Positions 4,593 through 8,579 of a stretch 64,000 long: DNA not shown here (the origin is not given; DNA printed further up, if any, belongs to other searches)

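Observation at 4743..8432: Solitary CHAT-like / NB-ARC / TPR protein: candidate bacterial NLR- or Avs-like sensor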

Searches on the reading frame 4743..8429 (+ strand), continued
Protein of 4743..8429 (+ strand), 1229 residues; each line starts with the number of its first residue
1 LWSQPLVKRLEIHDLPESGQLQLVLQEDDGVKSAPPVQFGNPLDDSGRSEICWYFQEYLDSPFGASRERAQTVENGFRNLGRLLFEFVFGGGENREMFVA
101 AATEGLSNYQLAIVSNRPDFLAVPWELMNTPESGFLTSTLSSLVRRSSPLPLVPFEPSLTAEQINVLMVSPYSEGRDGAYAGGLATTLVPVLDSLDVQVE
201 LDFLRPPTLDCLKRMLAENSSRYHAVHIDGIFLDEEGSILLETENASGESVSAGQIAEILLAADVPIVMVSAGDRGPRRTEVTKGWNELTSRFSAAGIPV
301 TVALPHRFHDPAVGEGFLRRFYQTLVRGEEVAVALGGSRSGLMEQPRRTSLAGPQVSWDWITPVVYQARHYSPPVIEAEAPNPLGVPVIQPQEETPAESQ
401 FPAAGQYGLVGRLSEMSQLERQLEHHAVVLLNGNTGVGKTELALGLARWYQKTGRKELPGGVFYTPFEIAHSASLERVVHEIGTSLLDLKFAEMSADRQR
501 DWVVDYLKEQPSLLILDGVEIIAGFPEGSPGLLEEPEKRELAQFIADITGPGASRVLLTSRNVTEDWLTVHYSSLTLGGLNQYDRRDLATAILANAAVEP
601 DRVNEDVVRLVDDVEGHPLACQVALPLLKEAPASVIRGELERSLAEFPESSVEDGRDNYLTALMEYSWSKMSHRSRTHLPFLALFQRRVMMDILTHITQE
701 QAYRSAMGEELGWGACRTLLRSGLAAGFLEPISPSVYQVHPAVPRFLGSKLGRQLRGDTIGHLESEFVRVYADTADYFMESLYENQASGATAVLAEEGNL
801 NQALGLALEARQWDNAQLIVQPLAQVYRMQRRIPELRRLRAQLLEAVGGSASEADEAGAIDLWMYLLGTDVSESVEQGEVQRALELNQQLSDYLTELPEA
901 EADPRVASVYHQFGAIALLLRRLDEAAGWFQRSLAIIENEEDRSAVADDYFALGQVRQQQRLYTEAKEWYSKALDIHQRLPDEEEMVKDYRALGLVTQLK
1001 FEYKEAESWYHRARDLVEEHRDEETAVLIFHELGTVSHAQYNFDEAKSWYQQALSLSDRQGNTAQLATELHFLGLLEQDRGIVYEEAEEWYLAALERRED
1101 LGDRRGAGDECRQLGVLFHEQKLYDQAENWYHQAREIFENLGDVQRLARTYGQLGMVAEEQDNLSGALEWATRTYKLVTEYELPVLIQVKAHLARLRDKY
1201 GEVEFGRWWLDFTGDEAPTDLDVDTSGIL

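Call 9: find_homologous_proteins(query=window:4743-8429:+)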
Query window:4743-8429:+ (1229 aa): 247 proteins with E <= 0.001 among 8000 candidates; the best 120 are listed.
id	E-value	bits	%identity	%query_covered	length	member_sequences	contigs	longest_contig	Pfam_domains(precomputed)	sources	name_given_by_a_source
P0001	0.0e+0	2722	98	100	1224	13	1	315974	PF17874.8,PF00515.35,PF13424.13,PF24885.2,PF12770.13,PF13181.13,PF07719.24,PF20720.4,PF13374.13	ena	-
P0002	0.0e+0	2383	85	100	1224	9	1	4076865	PF17874.8,PF00515.35,PF13424.13,PF24885.2,PF13401.13,PF12770.13,PF13181.13,PF07719.24,PF13374.13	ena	-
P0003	0.0e+0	2122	76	100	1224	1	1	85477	PF17874.8,PF00515.35,PF05729.19,PF13424.13,PF24885.2,PF13401.13,PF13181.13,PF07719.24,PF13374.13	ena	-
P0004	0.0e+0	2108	76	100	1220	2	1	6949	PF17874.8,PF00515.35,PF13424.13,PF24885.2,PF13401.13,PF12770.13,PF13181.13,PF07719.24,PF13481.13,PF13374.13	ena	-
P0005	0.0e+0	2080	75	100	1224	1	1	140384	PF17874.8,PF00515.35,PF05729.19,PF13424.13,PF24885.2,PF12770.13,PF13181.13,PF07719.24,PF13481.13,PF13374.13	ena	-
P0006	0.0e+0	2074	74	100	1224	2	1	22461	PF24885.2,PF13401.13,PF20703.4,PF12770.13,PF13191.13,PF13374.13,PF17874.8,PF00515.35,PF05729.19,PF13424.13,PF14938.13,PF13181.13,PF07719.24,PF13481.13,PF20720.4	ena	-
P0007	0.0e+0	2072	74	100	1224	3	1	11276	PF24885.2,PF13401.13,PF12770.13,PF13191.13,PF13374.13,PF17874.8,PF00515.35,PF05729.19,PF13424.13,PF14938.13,PF07719.24,PF13481.13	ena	-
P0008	0.0e+0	2051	74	100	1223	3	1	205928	PF17874.8,PF00515.35,PF13424.13,PF24885.2,PF13401.13,PF12770.13,PF13181.13,PF07719.24,PF13481.13,PF13191.13,PF13374.13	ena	-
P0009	0.0e+0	2049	75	100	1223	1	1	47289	PF17874.8,PF00515.35,PF13424.13,PF24885.2,PF13401.13,PF20703.4,PF12770.13,PF13181.13,PF07719.24,PF13191.13,PF13374.13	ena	-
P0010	0.0e+0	2044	74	100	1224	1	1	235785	PF17874.8,PF00515.35,PF13424.13,PF24885.2,PF13401.13,PF12770.13,PF13181.13,PF07719.24,PF13374.13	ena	-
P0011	0.0e+0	2041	73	100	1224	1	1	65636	PF17874.8,PF00515.35,PF13424.13,PF24885.2,PF13401.13,PF12770.13,PF13181.13,PF07719.24,PF13191.13,PF13374.13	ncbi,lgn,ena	-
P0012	0.0e+0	2038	74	100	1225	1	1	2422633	PF17874.8,PF00515.35,PF05729.19,PF13424.13,PF24885.2,PF13401.13,PF12770.13,PF13181.13,PF07719.24,PF13374.13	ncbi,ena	-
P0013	0.0e+0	2035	74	100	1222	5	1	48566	PF17874.8,PF00515.35,PF05729.19,PF13424.13,PF24885.2,PF12770.13,PF13181.13,PF07719.24,PF13374.13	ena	-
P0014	0.0e+0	2017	72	100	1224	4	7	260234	PF17874.8,PF00515.35,PF13424.13,PF24885.2,PF13401.13,PF12770.13,PF07719.24,PF13191.13,PF13374.13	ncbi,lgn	-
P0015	0.0e+0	2017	73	100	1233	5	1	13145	PF17874.8,PF00515.35,PF13424.13,PF24885.2,PF13401.13,PF12770.13,PF13181.13,PF07719.24,PF13374.13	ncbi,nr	ncbi:MAG: tetratricopeptide repeat protein [Chloroflexi bacterium]|nr:tetratricopeptide repeat prote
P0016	0.0e+0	2015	72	100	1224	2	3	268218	PF17874.8,PF00515.35,PF13424.13,PF24885.2,PF13401.13,PF12770.13,PF13181.13,PF07719.24,PF13191.13,PF13374.13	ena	-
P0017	0.0e+0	2014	72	100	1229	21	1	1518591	PF17874.8,PF00515.35,PF13424.13,PF24885.2,PF12770.13,PF13181.13,PF07719.24,PF13481.13,PF13374.13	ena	-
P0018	0.0e+0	2012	72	100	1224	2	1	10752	PF24885.2,PF13401.13,PF20703.4,PF12770.13,PF13191.13,PF13374.13,PF17874.8,PF00515.35,PF05729.19,PF13424.13,PF14938.13,PF13181.13,PF07719.24,PF13481.13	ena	-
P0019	0.0e+0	2009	72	100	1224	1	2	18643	PF17874.8,PF00515.35,PF13424.13,PF24885.2,PF13401.13,PF12770.13,PF13181.13,PF07719.24,PF13374.13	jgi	jgi:tetratricopeptide (TPR) repeat protein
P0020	0.0e+0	2007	71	100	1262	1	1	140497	PF17874.8,PF00515.35,PF13424.13,PF24885.2,PF13401.13,PF12770.13,PF13181.13,PF07719.24,PF13374.13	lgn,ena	-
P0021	0.0e+0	2007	72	100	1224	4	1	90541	PF17874.8,PF00515.35,PF13424.13,PF24885.2,PF13401.13,PF12770.13,PF13181.13,PF07719.24,PF13374.13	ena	-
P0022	0.0e+0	2006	72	100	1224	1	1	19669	PF17874.8,PF00515.35,PF13424.13,PF24885.2,PF14938.13,PF13401.13,PF12770.13,PF07719.24,PF13374.13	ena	-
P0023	0.0e+0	2001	72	100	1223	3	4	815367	PF17874.8,PF00515.35,PF13424.13,PF24885.2,PF14938.13,PF13401.13,PF12770.13,PF13181.13,PF07719.24,PF13191.13,PF13374.13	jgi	-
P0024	0.0e+0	1999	72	100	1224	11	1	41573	PF17874.8,PF00515.35,PF13424.13,PF24885.2,PF14938.13,PF13401.13,PF12770.13,PF13181.13,PF07719.24,PF13374.13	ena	-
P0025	0.0e+0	1998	71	100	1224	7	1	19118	PF17874.8,PF00515.35,PF13424.13,PF24885.2,PF13401.13,PF12770.13,PF13181.13,PF07719.24,PF13374.13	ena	-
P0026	0.0e+0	1991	72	100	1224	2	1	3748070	PF17874.8,PF00515.35,PF13424.13,PF24885.2,PF14938.13,PF13401.13,PF12770.13,PF13181.13,PF07719.24,PF20720.4,PF13374.13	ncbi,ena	-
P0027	0.0e+0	1987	71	100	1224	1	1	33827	PF17874.8,PF00515.35,PF13424.13,PF24885.2,PF13401.13,PF12770.13,PF13181.13,PF07719.24,PF13374.13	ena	-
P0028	0.0e+0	1985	71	100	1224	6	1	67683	PF17874.8,PF00515.35,PF13424.13,PF24885.2,PF14938.13,PF13401.13,PF12770.13,PF07719.24,PF13191.13,PF13374.13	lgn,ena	-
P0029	0.0e+0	1975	71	100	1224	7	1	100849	PF17874.8,PF00515.35,PF13424.13,PF24885.2,PF13401.13,PF12770.13,PF07719.24,PF13374.13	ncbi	-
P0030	0.0e+0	1969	70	100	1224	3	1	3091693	PF17874.8,PF00515.35,PF13424.13,PF24885.2,PF13401.13,PF12770.13,PF13181.13,PF07719.24,PF13374.13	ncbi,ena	-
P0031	0.0e+0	1944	71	100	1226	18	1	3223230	PF17874.8,PF00515.35,PF13424.13,PF24885.2,PF12770.13,PF13181.13,PF07719.24,PF13481.13,PF13374.13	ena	-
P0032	0.0e+0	1935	71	97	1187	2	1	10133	PF17874.8,PF13424.13,PF24885.2,PF12770.13,PF07719.24,PF13374.13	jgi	jgi:tetratricopeptide (TPR) repeat protein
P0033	0.0e+0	1927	70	99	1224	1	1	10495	PF17874.8,PF00515.35,PF13424.13,PF13176.13,PF24885.2,PF13401.13,PF12770.13,PF13181.13,PF07719.24,PF13191.13,PF13374.13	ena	-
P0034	0.0e+0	1926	70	99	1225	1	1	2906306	PF17874.8,PF00515.35,PF05729.19,PF13424.13,PF24885.2,PF20703.4,PF12770.13,PF07719.24,PF13191.13,PF13374.13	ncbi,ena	-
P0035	0.0e+0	1918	70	99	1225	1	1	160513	PF17874.8,PF00515.35,PF13424.13,PF24885.2,PF13401.13,PF12770.13,PF13181.13,PF07719.24,PF13481.13,PF13374.13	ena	-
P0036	0.0e+0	1917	70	100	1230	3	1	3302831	PF17874.8,PF00515.35,PF13424.13,PF24885.2,PF13401.13,PF12770.13,PF13181.13,PF07719.24,PF13481.13,PF13374.13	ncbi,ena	-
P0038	0.0e+0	1857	76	87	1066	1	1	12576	PF24885.2,PF13401.13,PF20703.4,PF12770.13,PF13191.13,PF13374.13,PF17874.8,PF00515.35,PF13424.13,PF14938.13,PF13181.13,PF07719.24,PF13481.13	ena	-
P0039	0.0e+0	1844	67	100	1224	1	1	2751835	PF17874.8,PF00515.35,PF13424.13,PF24885.2,PF13401.13,PF12770.13,PF13181.13,PF07719.24,PF13374.13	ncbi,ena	-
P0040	0.0e+0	1840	68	100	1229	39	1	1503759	PF17874.8,PF00515.35,PF13424.13,PF24885.2,PF12770.13,PF07719.24,PF13374.13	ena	-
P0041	0.0e+0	1802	66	100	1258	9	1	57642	PF17874.8,PF00515.35,PF13424.13,PF24885.2,PF13401.13,PF12770.13,PF13181.13,PF07719.24,PF13374.13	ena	-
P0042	0.0e+0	1802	67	100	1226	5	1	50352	PF17874.8,PF00515.35,PF13424.13,PF24885.2,PF13401.13,PF12770.13,PF07719.24,PF13481.13,PF13374.13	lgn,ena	-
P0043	0.0e+0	1797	66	100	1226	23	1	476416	PF17874.8,PF00515.35,PF13424.13,PF24885.2,PF13401.13,PF12770.13,PF07719.24,PF13481.13,PF13374.13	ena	-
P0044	0.0e+0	1769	64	100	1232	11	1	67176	PF17874.8,PF13424.13,PF24885.2,PF13401.13,PF12770.13,PF07719.24,PF13374.13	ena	-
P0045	0.0e+0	1681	61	100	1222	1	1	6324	PF17874.8,PF00515.35,PF13424.13,PF24885.2,PF12770.13,PF07719.24,PF13481.13,PF13191.13,PF13374.13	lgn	-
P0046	0.0e+0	1662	61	100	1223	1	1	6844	PF17874.8,PF00515.35,PF13424.13,PF24885.2,PF13401.13,PF12770.13,PF07719.24,PF13481.13,PF13191.13,PF13374.13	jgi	jgi:tetratricopeptide (TPR) repeat protein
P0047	0.0e+0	1659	62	99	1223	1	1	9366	PF17874.8,PF00515.35,PF13424.13,PF24885.2,PF13401.13,PF12770.13,PF13181.13,PF07719.24,PF13374.13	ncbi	ncbi:MAG: tetratricopeptide repeat protein [Dehalococcoidia bacterium]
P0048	0.0e+0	1658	61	100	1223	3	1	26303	PF17874.8,PF13424.13,PF24885.2,PF13401.13,PF12770.13,PF07719.24,PF13481.13,PF13374.13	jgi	jgi:tetratricopeptide (TPR) repeat protein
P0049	0.0e+0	1652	61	100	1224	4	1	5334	PF17874.8,PF00515.35,PF13424.13,PF24885.2,PF13401.13,PF12770.13,PF07719.24,PF13481.13,PF13191.13,PF13374.13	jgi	jgi:tetratricopeptide (TPR) repeat protein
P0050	0.0e+0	1639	59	100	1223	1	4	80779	PF17874.8,PF00515.35,PF13424.13,PF24885.2,PF12770.13,PF13181.13,PF07719.24,PF13481.13,PF13374.13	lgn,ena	-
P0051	0.0e+0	1616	60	99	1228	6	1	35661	PF17874.8,PF00515.35,PF13424.13,PF24885.2,PF12770.13,PF13181.13,PF07719.24,PF13374.13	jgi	jgi:tetratricopeptide (TPR) repeat protein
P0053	0.0e+0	1598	59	100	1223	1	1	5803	PF17874.8,PF00515.35,PF13424.13,PF24885.2,PF12770.13,PF13181.13,PF07719.24,PF13481.13,PF13374.13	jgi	jgi:tetratricopeptide (TPR) repeat protein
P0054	0.0e+0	1595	58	100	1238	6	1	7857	PF17874.8,PF00515.35,PF13424.13,PF13176.13,PF24885.2,PF14938.13,PF13401.13,PF12770.13,PF07719.24,PF13481.13,PF13374.13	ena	-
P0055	0.0e+0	1585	59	100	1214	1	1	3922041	PF13414.13,PF13176.13,PF24885.2,PF13401.13,PF12770.13,PF13374.13,PF17874.8,PF00515.35,PF13424.13,PF13181.13,PF07719.24,PF13481.13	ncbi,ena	-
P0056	0.0e+0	1580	58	100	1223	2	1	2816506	PF17874.8,PF00515.35,PF13424.13,PF13176.13,PF24885.2,PF13401.13,PF12770.13,PF13181.13,PF07719.24,PF13481.13,PF13374.13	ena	-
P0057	0.0e+0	1563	58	100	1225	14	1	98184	PF13414.13,PF17874.8,PF00515.35,PF13424.13,PF13176.13,PF24885.2,PF12770.13,PF13181.13,PF07719.24,PF13374.13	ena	-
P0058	0.0e+0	1557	58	100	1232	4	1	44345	PF17874.8,PF00515.35,PF13424.13,PF24885.2,PF13401.13,PF12770.13,PF07719.24,PF13481.13,PF13374.13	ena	-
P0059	0.0e+0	1553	58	100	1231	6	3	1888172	PF17874.8,PF13424.13,PF24885.2,PF13401.13,PF12770.13,PF07719.24,PF13481.13,PF13374.13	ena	-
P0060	0.0e+0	1543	58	100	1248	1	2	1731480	PF13414.13,PF13176.13,PF24885.2,PF13401.13,PF12770.13,PF13374.13,PF17874.8,PF00515.35,PF13424.13,PF14938.13,PF13181.13,PF07719.24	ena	-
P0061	0.0e+0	1537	57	100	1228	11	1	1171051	PF17874.8,PF00515.35,PF13424.13,PF24885.2,PF13401.13,PF12770.13,PF13181.13,PF07719.24,PF13374.13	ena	-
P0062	0.0e+0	1534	57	100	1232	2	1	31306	PF17874.8,PF00515.35,PF13424.13,PF24885.2,PF13401.13,PF12770.13,PF13181.13,PF07719.24,PF13481.13,PF13374.13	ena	-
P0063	0.0e+0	1529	57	100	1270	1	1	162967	PF13176.13,PF24885.2,PF13401.13,PF12770.13,PF13191.13,PF13374.13,PF17874.8,PF00515.35,PF13424.13,PF14938.13,PF13181.13,PF07719.24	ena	-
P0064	0.0e+0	1528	58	100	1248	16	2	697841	PF13414.13,PF13176.13,PF24885.2,PF13401.13,PF12770.13,PF13374.13,PF17874.8,PF00515.35,PF13424.13,PF14938.13,PF13181.13,PF07719.24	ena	-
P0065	0.0e+0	1526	57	100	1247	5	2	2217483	PF17874.8,PF00515.35,PF13424.13,PF13176.13,PF24885.2,PF14938.13,PF13401.13,PF12770.13,PF13181.13,PF07719.24,PF13374.13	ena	-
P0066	0.0e+0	1522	57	100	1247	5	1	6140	PF13414.13,PF17874.8,PF00515.35,PF13424.13,PF13176.13,PF24885.2,PF14938.13,PF12770.13,PF13181.13,PF07719.24,PF13374.13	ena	-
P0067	0.0e+0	1516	57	100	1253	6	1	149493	PF13414.13,PF13176.13,PF24885.2,PF13401.13,PF12770.13,PF13374.13,PF17874.8,PF00515.35,PF13424.13,PF14938.13,PF13181.13,PF07719.24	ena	-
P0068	0.0e+0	1515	57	100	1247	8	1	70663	PF13414.13,PF13176.13,PF24885.2,PF13401.13,PF12770.13,PF13374.13,PF17874.8,PF00515.35,PF13424.13,PF14938.13,PF13432.13,PF13181.13,PF07719.24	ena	-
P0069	0.0e+0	1515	57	100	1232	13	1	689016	PF17874.8,PF00515.35,PF13424.13,PF24885.2,PF13401.13,PF12770.13,PF13181.13,PF07719.24,PF13374.13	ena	-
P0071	0.0e+0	1476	58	92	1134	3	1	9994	PF17874.8,PF00515.35,PF13424.13,PF24885.2,PF12770.13,PF07719.24,PF13481.13,PF13374.13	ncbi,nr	ncbi:MAG TPA: tetratricopeptide repeat protein, partial [Dehalococcoidia bacterium]|nr:tetratricopep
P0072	0.0e+0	1441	55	100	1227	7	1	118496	PF17874.8,PF00515.35,PF13424.13,PF24885.2,PF12770.13,PF13181.13,PF07719.24,PF13481.13,PF13191.13,PF13374.13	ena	-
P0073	0.0e+0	1433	56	99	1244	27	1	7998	PF17874.8,PF00515.35,PF13424.13,PF13176.13,PF24885.2,PF14938.13,PF12770.13,PF13181.13,PF07719.24,PF13481.13,PF13374.13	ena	-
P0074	0.0e+0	1424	54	100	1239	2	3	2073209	PF17874.8,PF00515.35,PF13424.13,PF24885.2,PF12770.13,PF07719.24,PF13481.13,PF13374.13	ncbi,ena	-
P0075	0.0e+0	1422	55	100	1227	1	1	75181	PF17874.8,PF00515.35,PF13424.13,PF24885.2,PF12770.13,PF13181.13,PF07719.24,PF13481.13,PF13374.13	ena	-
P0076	0.0e+0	1421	55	100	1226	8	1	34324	PF17874.8,PF00515.35,PF13424.13,PF24885.2,PF12770.13,PF13181.13,PF07719.24,PF13481.13,PF13191.13,PF13374.13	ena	-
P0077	0.0e+0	1418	54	100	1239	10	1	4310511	PF17874.8,PF00515.35,PF13424.13,PF24885.2,PF12770.13,PF07719.24,PF13374.13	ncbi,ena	-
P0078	0.0e+0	1417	55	99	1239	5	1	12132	PF17874.8,PF00515.35,PF13424.13,PF24885.2,PF12770.13,PF13181.13,PF07719.24,PF13481.13,PF13374.13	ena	-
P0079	0.0e+0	1416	54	100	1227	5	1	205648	PF17874.8,PF13424.13,PF24885.2,PF12770.13,PF07719.24,PF13481.13,PF13191.13,PF13374.13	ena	-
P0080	0.0e+0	1409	54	100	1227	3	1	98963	PF17874.8,PF13424.13,PF24885.2,PF12770.13,PF07719.24,PF13481.13,PF13191.13,PF13374.13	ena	-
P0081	0.0e+0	1404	55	99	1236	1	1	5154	PF17874.8,PF00515.35,PF13424.13,PF24885.2,PF12770.13,PF13181.13,PF07719.24,PF13374.13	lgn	-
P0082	0.0e+0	1402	55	100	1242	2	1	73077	PF17874.8,PF00515.35,PF13424.13,PF24885.2,PF12770.13,PF07719.24,PF13374.13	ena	-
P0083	0.0e+0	1400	54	99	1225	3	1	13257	PF17874.8,PF00515.35,PF13424.13,PF13176.13,PF24885.2,PF12770.13,PF07719.24,PF13481.13,PF13374.13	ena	-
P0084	0.0e+0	1398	53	99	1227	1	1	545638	PF17874.8,PF00515.35,PF13424.13,PF13176.13,PF24885.2,PF12770.13,PF13181.13,PF07719.24,PF13481.13,PF13374.13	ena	-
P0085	0.0e+0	1395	54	99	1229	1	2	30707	PF17874.8,PF00515.35,PF13424.13,PF24885.2,PF12770.13,PF07719.24,PF13481.13,PF13374.13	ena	-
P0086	0.0e+0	1393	53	100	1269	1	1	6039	PF17874.8,PF00515.35,PF13424.13,PF13176.13,PF24885.2,PF12770.13,PF07719.24,PF13481.13,PF13374.13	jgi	jgi:tetratricopeptide (TPR) repeat protein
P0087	0.0e+0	1390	54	100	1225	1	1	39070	PF17874.8,PF00515.35,PF13424.13,PF13176.13,PF24885.2,PF12770.13,PF07719.24,PF13481.13,PF13374.13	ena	-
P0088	0.0e+0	1389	53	99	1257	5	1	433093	PF17874.8,PF00515.35,PF13424.13,PF24885.2,PF12770.13,PF07719.24,PF13481.13,PF13374.13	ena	-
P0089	0.0e+0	1385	55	100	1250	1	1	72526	PF17874.8,PF00515.35,PF13424.13,PF13176.13,PF24885.2,PF12770.13,PF07719.24,PF13481.13,PF13191.13,PF13374.13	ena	-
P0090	0.0e+0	1384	54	99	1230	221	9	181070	PF17874.8,PF00515.35,PF13424.13,PF24885.2,PF12770.13,PF07719.24,PF13374.13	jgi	-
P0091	0.0e+0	1384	54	100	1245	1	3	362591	PF17874.8,PF00515.35,PF13424.13,PF13176.13,PF24885.2,PF12770.13,PF07719.24,PF13481.13,PF13191.13,PF13374.13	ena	-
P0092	0.0e+0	1383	53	100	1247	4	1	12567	PF17874.8,PF00515.35,PF13424.13,PF13176.13,PF24885.2,PF13401.13,PF12770.13,PF07719.24,PF13481.13,PF13374.13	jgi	jgi:tetratricopeptide (TPR) repeat protein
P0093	0.0e+0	1382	54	100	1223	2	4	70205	PF17874.8,PF00515.35,PF13424.13,PF24885.2,PF13401.13,PF12770.13,PF13181.13,PF07719.24,PF13374.13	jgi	-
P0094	0.0e+0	1380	54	100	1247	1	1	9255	PF17874.8,PF00515.35,PF13424.13,PF24885.2,PF12770.13,PF07719.24,PF13374.13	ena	-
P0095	0.0e+0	1379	54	100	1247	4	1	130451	PF17874.8,PF00515.35,PF13424.13,PF24885.2,PF12770.13,PF07719.24,PF13481.13,PF13374.13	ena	-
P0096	0.0e+0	1375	53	100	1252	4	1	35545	PF17874.8,PF00515.35,PF13424.13,PF24885.2,PF12770.13,PF07719.24,PF13481.13,PF13374.13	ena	-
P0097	0.0e+0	1373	53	99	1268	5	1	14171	PF17874.8,PF00515.35,PF13424.13,PF24885.2,PF12770.13,PF13181.13,PF07719.24,PF13481.13,PF13374.13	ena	-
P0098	0.0e+0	1369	54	100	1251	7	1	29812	PF17874.8,PF00515.35,PF13424.13,PF24885.2,PF14938.13,PF12770.13,PF13181.13,PF07719.24,PF13481.13,PF13191.13,PF13374.13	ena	-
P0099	0.0e+0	1365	53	100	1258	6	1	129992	PF17874.8,PF00515.35,PF13424.13,PF13176.13,PF24885.2,PF12770.13,PF13181.13,PF07719.24,PF13481.13,PF13191.13,PF13374.13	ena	-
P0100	0.0e+0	1352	52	100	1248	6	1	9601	PF17874.8,PF00515.35,PF13424.13,PF24885.2,PF14938.13,PF12770.13,PF13181.13,PF07719.24,PF13481.13,PF13191.13,PF13374.13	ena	-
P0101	0.0e+0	1352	52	99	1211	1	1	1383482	PF17874.8,PF00515.35,PF13424.13,PF24885.2,PF12770.13,PF07719.24,PF13374.13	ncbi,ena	-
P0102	0.0e+0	1347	53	99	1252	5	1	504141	PF13414.13,PF24885.2,PF12770.13,PF13191.13,PF13374.13,PF08631.17,PF17874.8,PF00515.35,PF13424.13,PF13181.13,PF07719.24,PF13481.13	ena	-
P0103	0.0e+0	1347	53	100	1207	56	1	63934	PF17874.8,PF00515.35,PF13424.13,PF24885.2,PF12770.13,PF13181.13,PF07719.24,PF13374.13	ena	-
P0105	0.0e+0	1344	52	99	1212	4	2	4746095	PF17874.8,PF00515.35,PF13424.13,PF13176.13,PF24885.2,PF13401.13,PF12770.13,PF13181.13,PF07719.24,PF13481.13,PF13374.13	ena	-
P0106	0.0e+0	1343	52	100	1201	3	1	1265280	PF17874.8,PF00515.35,PF13424.13,PF24885.2,PF13401.13,PF12770.13,PF07719.24,PF13374.13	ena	-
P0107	0.0e+0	1339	53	99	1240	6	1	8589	PF17874.8,PF00515.35,PF13424.13,PF13176.13,PF24885.2,PF12770.13,PF07719.24,PF13481.13,PF13374.13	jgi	jgi:tetratricopeptide (TPR) repeat protein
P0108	0.0e+0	1339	52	100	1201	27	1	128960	PF17874.8,PF00515.35,PF13424.13,PF24885.2,PF13401.13,PF12770.13,PF07719.24,PF13374.13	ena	-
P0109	0.0e+0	1339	52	100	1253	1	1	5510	PF13414.13,PF17874.8,PF00515.35,PF13424.13,PF24885.2,PF12770.13,PF13181.13,PF07719.24,PF13481.13,PF13191.13,PF13374.13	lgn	-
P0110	0.0e+0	1337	52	99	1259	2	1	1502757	PF17874.8,PF00515.35,PF13424.13,PF24885.2,PF12770.13,PF07719.24,PF13191.13,PF13374.13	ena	-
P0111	0.0e+0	1337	53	99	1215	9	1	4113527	PF17874.8,PF00515.35,PF13424.13,PF24885.2,PF12770.13,PF13181.13,PF07719.24,PF13481.13,PF13374.13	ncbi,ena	-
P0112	0.0e+0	1337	53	100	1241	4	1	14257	PF17874.8,PF00515.35,PF13424.13,PF24885.2,PF12770.13,PF13181.13,PF07719.24,PF13481.13,PF13374.13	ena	-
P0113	0.0e+0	1334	52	100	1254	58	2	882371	PF17874.8,PF00515.35,PF13424.13,PF24885.2,PF12770.13,PF13181.13,PF07719.24,PF13191.13,PF13374.13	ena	-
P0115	0.0e+0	1332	52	100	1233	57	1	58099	PF13414.13,PF17874.8,PF00515.35,PF13424.13,PF24885.2,PF12770.13,PF13181.13,PF07719.24,PF13481.13,PF13191.13,PF13374.13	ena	-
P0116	0.0e+0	1331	53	99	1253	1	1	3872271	PF13414.13,PF17874.8,PF00515.35,PF13424.13,PF24885.2,PF12770.13,PF13181.13,PF07719.24,PF13481.13,PF13374.13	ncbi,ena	-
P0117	0.0e+0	1330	52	99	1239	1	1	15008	PF13414.13,PF17874.8,PF00515.35,PF13424.13,PF24885.2,PF12770.13,PF13181.13,PF07719.24,PF13481.13,PF13374.13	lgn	-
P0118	0.0e+0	1329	52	99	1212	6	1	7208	PF17874.8,PF00515.35,PF13424.13,PF24885.2,PF12770.13,PF13181.13,PF07719.24,PF13374.13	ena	-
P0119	0.0e+0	1329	52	99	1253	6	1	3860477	PF13414.13,PF17874.8,PF00515.35,PF13424.13,PF24885.2,PF12770.13,PF13181.13,PF07719.24,PF13481.13,PF13191.13,PF13374.13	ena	-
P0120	0.0e+0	1329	52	99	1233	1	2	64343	PF13176.13,PF24885.2,PF12770.13,PF13191.13,PF13374.13,PF17874.8,PF00515.35,PF13424.13,PF21033.5,PF13181.13,PF07719.24,PF13481.13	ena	-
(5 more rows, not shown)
